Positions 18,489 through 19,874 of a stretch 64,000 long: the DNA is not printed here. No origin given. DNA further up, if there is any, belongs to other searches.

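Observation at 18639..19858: Phage-carried TPR + TIR-like (PF10137-type) protein with its own terminator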

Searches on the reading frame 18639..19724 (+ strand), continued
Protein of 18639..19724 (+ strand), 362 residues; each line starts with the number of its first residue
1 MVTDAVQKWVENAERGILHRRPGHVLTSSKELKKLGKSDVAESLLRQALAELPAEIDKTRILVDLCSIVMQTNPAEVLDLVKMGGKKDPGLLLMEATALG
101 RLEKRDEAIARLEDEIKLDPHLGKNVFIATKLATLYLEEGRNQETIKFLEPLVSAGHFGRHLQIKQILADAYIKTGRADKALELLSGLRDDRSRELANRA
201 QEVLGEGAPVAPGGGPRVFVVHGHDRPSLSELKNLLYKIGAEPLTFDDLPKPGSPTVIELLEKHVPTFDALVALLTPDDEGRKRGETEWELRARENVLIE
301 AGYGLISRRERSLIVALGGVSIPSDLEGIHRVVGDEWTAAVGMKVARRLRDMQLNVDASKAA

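Call 30: search_protein_families(library=pfam, alignment_id=A1, max_evalue=0.1)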
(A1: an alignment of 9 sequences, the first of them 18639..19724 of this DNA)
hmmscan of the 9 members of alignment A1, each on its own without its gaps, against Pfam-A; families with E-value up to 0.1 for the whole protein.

A. member 1, window:18639-19724:+ (362 aa): 16 families
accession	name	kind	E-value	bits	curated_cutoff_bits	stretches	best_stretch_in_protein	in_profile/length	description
PF10137.14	CAP12-PCTIR_TIR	-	1.5e-24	86.7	24.7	1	217-332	1-115/119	CAP12/Pycsar effector protein, TIR domain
PF14559.12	TPR_19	-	9.3e-09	35.9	25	1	137-192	2-55/68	Tetratricopeptide repeat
PF13428.12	TPR_14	-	1.4e-06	28.9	23.5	0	165-189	4-28/44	Tetratricopeptide repeat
PF13432.12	TPR_16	-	4.2e-05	24.3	32.7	0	93-123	1-28/65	Tetratricopeptide repeat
PF13181.12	TPR_8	-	0.00031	21.1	25.7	0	165-183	4-22/34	Tetratricopeptide repeat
PF13176.12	TPR_7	-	0.0006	20.1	27.9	0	168-185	5-22/36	Tetratricopeptide repeat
PF07719.23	TPR_2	-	0.0014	19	27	0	168-185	7-24/34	Tetratricopeptide repeat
PF13424.12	TPR_12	-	0.0024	18.4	30.1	0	130-185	7-68/77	Tetratricopeptide repeat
PF20308.4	TPR-S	-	0.0033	18.4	27.6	0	143-203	3-53/102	Tetratricopeptide Repeats-Sensor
PF13174.12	TPR_6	-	0.0034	18.4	26.3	0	168-189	6-27/33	Tetratricopeptide repeat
PF14561.12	TPR_20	-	0.019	15.7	25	0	162-192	22-53/90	Tetratricopeptide repeat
PF25058.1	ARM_TT21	-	0.027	14.9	27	0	123-194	54-126/155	Tetratricopeptide repeat protein 21 ARM repeat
PF12688.13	TPR_5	-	0.035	14.8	24.2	0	35-70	14-49/119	Tetratrico peptide repeat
PF00637.26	Clathrin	-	0.05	13.8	29.6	0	130-188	11-68/143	Region in Clathrin and VPS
PF01535.26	PPR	-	0.083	13.6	25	0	168-188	6-26/31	PPR repeat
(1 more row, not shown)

B. families by the number of members that match (of 9 scanned): 26 families (the first 25 are shown)
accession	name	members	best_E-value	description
PF10137.14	CAP12-PCTIR_TIR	9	8.1e-25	CAP12/Pycsar effector protein, TIR domain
PF14559.12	TPR_19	9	2.7e-09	Tetratricopeptide repeat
PF13181.12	TPR_8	9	7.7e-07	Tetratricopeptide repeat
PF13428.12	TPR_14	8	4e-08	Tetratricopeptide repeat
PF13424.12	TPR_12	8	0.00077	Tetratricopeptide repeat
PF13176.12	TPR_7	7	8.5e-06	Tetratricopeptide repeat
PF07719.23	TPR_2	7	4.2e-05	Tetratricopeptide repeat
PF13432.12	TPR_16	6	6.3e-07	Tetratricopeptide repeat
PF13374.12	TPR_10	6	2.6e-05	Tetratricopeptide repeat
PF12688.13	TPR_5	6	0.0008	Tetratrico peptide repeat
PF20308.4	TPR-S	5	0.00016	Tetratricopeptide Repeats-Sensor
PF14561.12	TPR_20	5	0.0056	Tetratricopeptide repeat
PF13429.12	TPR_15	4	0.00011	Tetratricopeptide repeat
PF01535.26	PPR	4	0.00083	PPR repeat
PF07721.20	TPR_4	4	0.0022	Tetratricopeptide repeat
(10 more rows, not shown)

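Call 31: find_related_loci(query=A1, collection=viral_contigs, flank=8000)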
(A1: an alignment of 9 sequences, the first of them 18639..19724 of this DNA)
Query A1 (362 aa) in viral_contigs; peptide patterns used: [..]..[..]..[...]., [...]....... (x = any residue, [..] = any of these).
48 stretches matched a pattern; 17 encode a relative of the query (tblastn E <= 1e-3); 17 distinct loci.
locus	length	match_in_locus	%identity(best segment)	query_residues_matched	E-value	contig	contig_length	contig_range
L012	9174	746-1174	39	217-360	4e-18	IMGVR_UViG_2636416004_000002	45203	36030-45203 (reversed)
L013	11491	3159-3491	47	217-329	5e-17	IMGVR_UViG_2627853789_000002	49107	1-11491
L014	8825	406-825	40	217-355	9e-17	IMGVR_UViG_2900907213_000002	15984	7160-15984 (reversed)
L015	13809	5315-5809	34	194-361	4e-16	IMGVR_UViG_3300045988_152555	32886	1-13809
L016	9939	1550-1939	43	217-345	4e-16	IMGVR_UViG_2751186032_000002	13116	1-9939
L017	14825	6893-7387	34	194-361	4e-16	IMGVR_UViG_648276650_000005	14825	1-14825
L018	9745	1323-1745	39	217-360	8e-16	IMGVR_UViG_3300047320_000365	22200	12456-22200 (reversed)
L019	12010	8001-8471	36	217-359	9e-16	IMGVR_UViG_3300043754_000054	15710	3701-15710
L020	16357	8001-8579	32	157-360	1e-15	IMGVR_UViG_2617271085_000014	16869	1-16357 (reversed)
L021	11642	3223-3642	37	217-360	1e-15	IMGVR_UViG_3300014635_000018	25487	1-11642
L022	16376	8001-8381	38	217-342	1e-15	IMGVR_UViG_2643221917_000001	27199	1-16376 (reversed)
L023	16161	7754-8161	35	218-353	4e-15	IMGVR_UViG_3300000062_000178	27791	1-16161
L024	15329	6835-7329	34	194-361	4e-16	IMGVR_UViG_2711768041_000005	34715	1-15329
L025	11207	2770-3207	33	217-359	8e-15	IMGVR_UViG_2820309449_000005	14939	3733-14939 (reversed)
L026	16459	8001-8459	33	211-359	9e-15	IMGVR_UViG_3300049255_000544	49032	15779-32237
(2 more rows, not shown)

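Call 32: find_related_loci(query=A1, collection=genome_contigs, flank=8000)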
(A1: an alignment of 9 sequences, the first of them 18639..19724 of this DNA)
Query A1 (362 aa) in genome_contigs; peptide patterns used: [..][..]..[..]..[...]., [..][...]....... (x = any residue, [..] = any of these).
298 stretches matched a pattern; 218 encode a relative of the query (tblastn E <= 1e-3); the best 80 are kept; 80 distinct loci.
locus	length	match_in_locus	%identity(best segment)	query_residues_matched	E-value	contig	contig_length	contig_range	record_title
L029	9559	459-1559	43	6-361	6e-85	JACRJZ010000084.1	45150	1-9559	MAG: Verrucomicrobia bacterium isolate NC_groundwater_1842_Pr3_B-0.1um_64_53 SR-2_scaffold_141_1728427, whole genome sho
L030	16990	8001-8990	34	1-361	1e-50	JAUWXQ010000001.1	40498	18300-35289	MAG: Hadesarchaea archaeon isolate CSMAG_2688 CSMAG_2688_k141_1853675_length_40498_cov_8.6735, whole genome shotgun sequ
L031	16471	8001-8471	53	205-357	3e-46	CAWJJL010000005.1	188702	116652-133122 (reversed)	MAG: uncultured delta proteobacterium isolate MFD04492.bin.2.26 genome assembly, contig: contig_17644, whole genome shot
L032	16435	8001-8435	54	217-360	4e-45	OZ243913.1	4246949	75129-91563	MAG: Trueperaceae bacterium isolate 1ed44a18-ba2a-4a2b-b3cd-a7a6eb2b6f6b genome assembly, chromosome: 1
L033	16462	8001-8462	56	212-357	7e-44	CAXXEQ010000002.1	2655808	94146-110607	MAG: Desulfomonilaceae bacterium isolate 8deb2ff7-9cb5-4438-9dd6-cb8d27c5cb84 genome assembly, contig: contig_2, whole g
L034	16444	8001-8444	41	213-360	3e-21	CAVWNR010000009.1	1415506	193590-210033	MAG: uncultured Actinomycetota bacterium isolate MFD09603.bin.1.49 genome assembly, contig: contig_9001, whole genome sh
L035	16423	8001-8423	43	218-360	6e-20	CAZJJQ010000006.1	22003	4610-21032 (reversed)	MAG TPA_asm: uncultured Planctomycetales bacterium isolate SRP189682_co1_323 genome assembly, contig: NODE_4127_length_2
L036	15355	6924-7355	39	214-357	1e-19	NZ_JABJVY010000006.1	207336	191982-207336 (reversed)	Amorphus sp. 3PC139-8 NODE_6_length_207336_cov_135.456, whole genome shotgun sequence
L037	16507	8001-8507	40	179-342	1e-19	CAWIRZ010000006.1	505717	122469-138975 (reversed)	MAG: uncultured beta proteobacterium isolate MFD07987.bin.1.10 genome assembly, contig: contig_13581, whole genome shotg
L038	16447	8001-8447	38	184-338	2e-19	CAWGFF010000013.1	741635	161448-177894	MAG: uncultured Acidobacteriota bacterium isolate MFD05705.bin.1.72 genome assembly, contig: contig_52659, whole genome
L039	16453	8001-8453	38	208-361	4e-19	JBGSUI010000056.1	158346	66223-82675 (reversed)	MAG: Oligoflexales bacterium isolate JTS-AC429 k141_3621416, whole genome shotgun sequence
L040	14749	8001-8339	39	217-329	5e-19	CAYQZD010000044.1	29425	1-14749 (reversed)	MAG TPA_asm: uncultured bacterium isolate SRP167671_co1_177 genome assembly, contig: NODE_1760_length_29425_cov_7.152230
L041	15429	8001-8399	42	210-342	6e-19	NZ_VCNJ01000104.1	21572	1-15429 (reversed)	Pseudomonas fluorescens strain HKI0874 c_000000000116, whole genome shotgun sequence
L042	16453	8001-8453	40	210-362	1e-18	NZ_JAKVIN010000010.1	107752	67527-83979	Shinella sedimenti strain B3.7 map unlocalized plasmid unnamed NODE_10_length_107752_cov_223.081532, whole genome shotgu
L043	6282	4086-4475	41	215-342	9e-19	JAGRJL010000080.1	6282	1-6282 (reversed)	MAG: Lysobacterales bacterium isolate HKST-UBA245 2014-04-01_1_(paired)_contig_38230, whole genome shotgun sequence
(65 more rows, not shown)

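Call 33: predict_structure(alignment_id=A2)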
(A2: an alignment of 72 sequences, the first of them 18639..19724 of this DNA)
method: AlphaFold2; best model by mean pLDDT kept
length: 362 residues; sequences in the alignment: 72
mean_pLDDT: 93.8   pTM: 0.68
mean pLDDT of the five models: 93.8, 93.4, 92.9, 92.7, 92.6
residues with pLDDT >= 90: 311; 70-90: 36; 50-70: 11; < 50: 4
segments of 3 or more residues with pLDDT < 50: none
pLDDT, mean of each block of 10 residues (from residue 1): 84 98 98 97 98 96 98 98 94 98 98 98 98 97 98 97 98 94 97 95 69 81 96 97 95 90 92 92 72 91 91 97 95 98 98 96 92
secondary structure, 60 per line:
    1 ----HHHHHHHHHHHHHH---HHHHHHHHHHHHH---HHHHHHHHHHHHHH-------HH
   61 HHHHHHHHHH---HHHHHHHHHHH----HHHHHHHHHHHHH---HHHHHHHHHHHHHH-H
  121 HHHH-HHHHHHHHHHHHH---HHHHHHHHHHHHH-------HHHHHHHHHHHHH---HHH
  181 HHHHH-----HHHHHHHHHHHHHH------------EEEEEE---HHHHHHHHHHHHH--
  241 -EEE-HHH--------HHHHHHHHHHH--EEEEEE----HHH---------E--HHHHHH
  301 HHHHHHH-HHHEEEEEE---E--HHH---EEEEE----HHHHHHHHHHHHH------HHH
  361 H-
elements in order: H5-18 H22-34 H38-51 H59-70 H74-84 H89-101 H105-118 H120-124 H126-138 H142-154 H162-174 H178-185 H191-204 E217-222 H226-238 E242-244 H257-267 E270-275 H295-307 E312-317 E330-334 H339-351 H358-361

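Call 35: search_protein_families(library=pfam, proteins=[P0030], max_evalue=0.0001)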
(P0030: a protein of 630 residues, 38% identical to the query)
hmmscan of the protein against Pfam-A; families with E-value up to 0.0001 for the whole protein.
P0030 (630 aa): 16 families
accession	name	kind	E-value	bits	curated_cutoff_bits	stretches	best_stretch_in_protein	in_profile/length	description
PF13676.11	TIR_2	-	7.8e-27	94.6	28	1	220-341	1-122/122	TIR domain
PF13181.12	TPR_8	-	8.7e-18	63.4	25.7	0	464-495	2-33/34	Tetratricopeptide repeat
PF07719.23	TPR_2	-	1.2e-17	63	27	1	463-495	1-33/34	Tetratricopeptide repeat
PF13428.12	TPR_14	-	6e-17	60.9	23.5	0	463-504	1-42/44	Tetratricopeptide repeat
PF00515.34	TPR_1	-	1.3e-14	53.7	27.8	1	463-495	1-33/34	Tetratricopeptide repeat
PF13424.12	TPR_12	-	3.6e-10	40.3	30.1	0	460-493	39-75/77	Tetratricopeptide repeat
PF14559.12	TPR_19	-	5.7e-10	39.8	25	0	447-497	9-59/68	Tetratricopeptide repeat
PF13432.12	TPR_16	-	7.2e-10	39.6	32.7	0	445-495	13-63/65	Tetratricopeptide repeat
PF13176.12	TPR_7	-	1.4e-08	34.6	27.9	0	465-496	1-32/36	Tetratricopeptide repeat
PF13431.12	TPR_17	-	2.8e-08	33.8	24.4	0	452-482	2-32/34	Tetratricopeptide repeat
PF12895.13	ANAPC3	-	4.1e-07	30.6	27.2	0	108-183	11-80/82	Anaphase-promoting complex, cyclosome, subunit 3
PF13174.12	TPR_6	-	4.3e-07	30.6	26.3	0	464-495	1-32/33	Tetratricopeptide repeat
PF13414.12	TPR_11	-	5.2e-07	29.7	26.8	0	454-473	19-38/42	TPR repeat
PF23914.1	TPR_CcmH_CycH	-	3.8e-06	27.3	42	1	459-545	46-129/158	Cytochrome c-type biogenesis protein H TPR domain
PF13371.12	TPR_9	-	1.5e-05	25.4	35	0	456-496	22-62/73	Tetratricopeptide repeat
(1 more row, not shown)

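Call 37: fold_search(model_id=the predicted structure, library=pdb)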
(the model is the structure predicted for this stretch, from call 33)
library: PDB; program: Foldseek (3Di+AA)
matches with E <= 10: 1496; with E <= 0.001: 32
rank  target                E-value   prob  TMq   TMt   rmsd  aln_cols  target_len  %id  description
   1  8chy                  1.8e-04  1.00  0.43  0.55   4.2       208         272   17  Crystal structure of an 8-repeat consensus TPR superhelix with Zinc. (released 2024-02-21)
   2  9qhc_B                3.7e-04  1.00  0.44  0.57   3.8       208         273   18  Crystal structure of 8-repeat CTPR protein with eliminated coordination sites (released 2025-10-22)
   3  4r7s                  4.4e-04  1.00  0.41  0.56   9.1       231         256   13  Crystal structure of a tetratricopeptide repeat protein (PARMER_03812) from Parabacteroides merdae ATCC 43184 at 2.39 A  (released 2014-10-01)
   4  8re8_A                4.4e-04  1.00  0.34  0.30  13.9       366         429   16  Aspartyl/Asparaginyl beta-hydroxylase (AspH) R688Q variant in complex with Mn, (3R)-methyl-2-oxoglutarate and a Factor (released 2024-12-18)
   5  4gyw_A                4.8e-04  1.00  0.39  0.21  16.5       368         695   13  Crystal structure of human O-GlcNAc Transferase in complex with UDP and a glycopeptide (released 2012-10-31)
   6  4gz5_A                5.1e-04  1.00  0.36  0.20  16.6       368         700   13  Crystal structure of human O-GlcNAc Transferase with UDP-GlcNAc (released 2012-10-31)
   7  5i9h_A                5.3e-04  1.00  0.37  0.37   7.8       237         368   19  Crystal structure of designed pentatricopeptide repeat protein dPPR-U8G2 in complex with its target RNA U8G2 (released 2016-04-27)
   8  9qhc_A                5.8e-04  1.00  0.40  0.50   6.0       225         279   17  Crystal structure of 8-repeat CTPR protein with eliminated coordination sites (released 2025-10-22)
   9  3as5_B                6.1e-04  1.00  0.35  0.65   4.6       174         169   17  MamA AMB-1 P212121 (released 2011-07-20)
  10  9gzg_A                6.4e-04  1.00  0.29  0.59   5.3       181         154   17  Crystal structure of CTPR4E4 mutant (released 2025-10-15)
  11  8dti_A                6.4e-04  1.00  0.38  0.24  13.3       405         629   12  Cryo-EM structure of Arabidopsis SPY in complex with GDP-fucose (released 2023-03-08)
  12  4n39_A                6.4e-04  1.00  0.34  0.19  16.2       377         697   12  Crystal structure of human O-GlcNAc transferase bound to a peptide from HCF-1 pro-repeat 2 (11-26) (released 2014-01-01)
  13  8fe6_A                6.4e-04  1.00  0.36  0.20  15.4       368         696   16  Crystal structure of human O-GlcNAc transferase (OGT) in complex with an exosite-binding peptide and UDP-GlcNAc (released 2023-08-09)
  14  3vtx_A                6.7e-04  1.00  0.35  0.65   4.2       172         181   17  Crystal structure of MamA protein (released 2012-10-31)
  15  5i9d_A                6.7e-04  1.00  0.38  0.38   7.8       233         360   19  Crystal structure of designed pentatricopeptide repeat protein dPPR-U8A2 in complex with its target RNA U8A2 (released 2016-04-27)
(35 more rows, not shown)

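Call 70: search_protein_families(library=pfam, proteins=[L029:1543-2787:+, L029:3707-5218:+, L029:2863-3927:-, L030:6579-7670:-, L030:4867-6258:-, L030:9474-9827:+, L030:10187-10864:+, L030:3208-4248:-, L030:10889-11584:-, L030:11432-12166:+], max_evalue=0.001)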
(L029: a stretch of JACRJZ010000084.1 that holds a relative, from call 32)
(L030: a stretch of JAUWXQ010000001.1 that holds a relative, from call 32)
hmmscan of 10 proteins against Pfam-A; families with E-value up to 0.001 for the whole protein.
L029:1543-2787:+ (415 aa): 1 family
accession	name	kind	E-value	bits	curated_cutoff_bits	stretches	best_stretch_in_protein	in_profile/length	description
PF01156.24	IU_nuc_hydro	-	2.5e-09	37.7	34.2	1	110-266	10-185/297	Inosine-uridine preferring nucleoside hydrolase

L029:3707-5218:+ (504 aa): 3 families
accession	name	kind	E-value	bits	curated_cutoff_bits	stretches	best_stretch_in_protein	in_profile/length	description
PF18911.6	PKD_4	-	2e-20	73.1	27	2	314-387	6-78/85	PKD domain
PF00801.26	PKD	-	1.1e-16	61.1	23.5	2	417-494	11-74/80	PKD domain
PF01551.29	Peptidase_M23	-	4.4e-12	46.5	28.7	1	182-283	2-88/96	Peptidase family M23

L029:2863-3927:- (355 aa): 0 families

L030:6579-7670:- (364 aa): 2 families
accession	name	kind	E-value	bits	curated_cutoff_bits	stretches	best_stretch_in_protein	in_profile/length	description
PF00239.26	Resolvase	-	2.1e-34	119.1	23.3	1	39-186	1-145/145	Resolvase, N terminal domain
PF07508.19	Recombinase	-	1.8e-16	60.7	21.1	1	208-291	2-99/102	Recombinase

L030:4867-6258:- (464 aa): 1 family
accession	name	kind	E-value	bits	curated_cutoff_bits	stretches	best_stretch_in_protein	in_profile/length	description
PF00145.23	DNA_methylase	-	8.5e-55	186.9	22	1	3-453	1-319/324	C-5 cytosine-specific DNA methylase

L030:9474-9827:+ (118 aa): 0 families

L030:10187-10864:+ (226 aa): 0 families

L030:3208-4248:- (347 aa): 0 families

L030:10889-11584:- (232 aa): 0 families

L030:11432-12166:+ (245 aa): 0 families

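Call 71: search_protein_families(library=phrogs, proteins=[window:18639-19724:+], max_evalue=0.001)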
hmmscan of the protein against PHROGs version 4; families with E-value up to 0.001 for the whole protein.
window:18639-19724:+ (362 aa): 1 family
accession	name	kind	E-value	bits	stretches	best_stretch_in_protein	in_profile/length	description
phrog_16442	-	unknown function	3e-20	73.5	1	216-351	146-281/287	-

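Call 73: search_dna_similar(query=window:18639-19724:+, collection=phages, mode=protein, max_evalue=0.001, max_rows=25)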
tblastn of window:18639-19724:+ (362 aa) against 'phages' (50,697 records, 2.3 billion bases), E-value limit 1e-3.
Records with a match: 4; places in all: 4; records where one place covers at least 80% of the query: 0.
Best place of each record, by identity: <60% 4.
By first word of the organism name: Escherichia 3; Salmonella 1.
By host as written in the record: Escherichia coli 3; Salmonella enterica subsp. enterica serovar Kentucky 1.
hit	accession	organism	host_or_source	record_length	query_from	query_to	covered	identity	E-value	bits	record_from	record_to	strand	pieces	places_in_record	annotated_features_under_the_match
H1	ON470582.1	Escherichia phage vB_EcoM-689R2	Escherichia coli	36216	222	362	39%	30.7%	4e-4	48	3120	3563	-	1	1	TIR-like domain-containing protein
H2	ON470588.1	Escherichia phage vB_EcoM-611R5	Escherichia coli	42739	222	362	39%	30.7%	4e-4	48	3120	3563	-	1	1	TIR-like domain-containing protein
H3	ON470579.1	Escherichia phage vB_EcoM-606R2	Escherichia coli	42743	222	362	39%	30.7%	4e-4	48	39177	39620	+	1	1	TIR-like domain-containing protein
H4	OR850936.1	Salmonella phage S.Kent 1-2-1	Salmonella enterica subsp. enterica ...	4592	222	360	38%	30.3%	3e-8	61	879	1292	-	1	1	record has no annotation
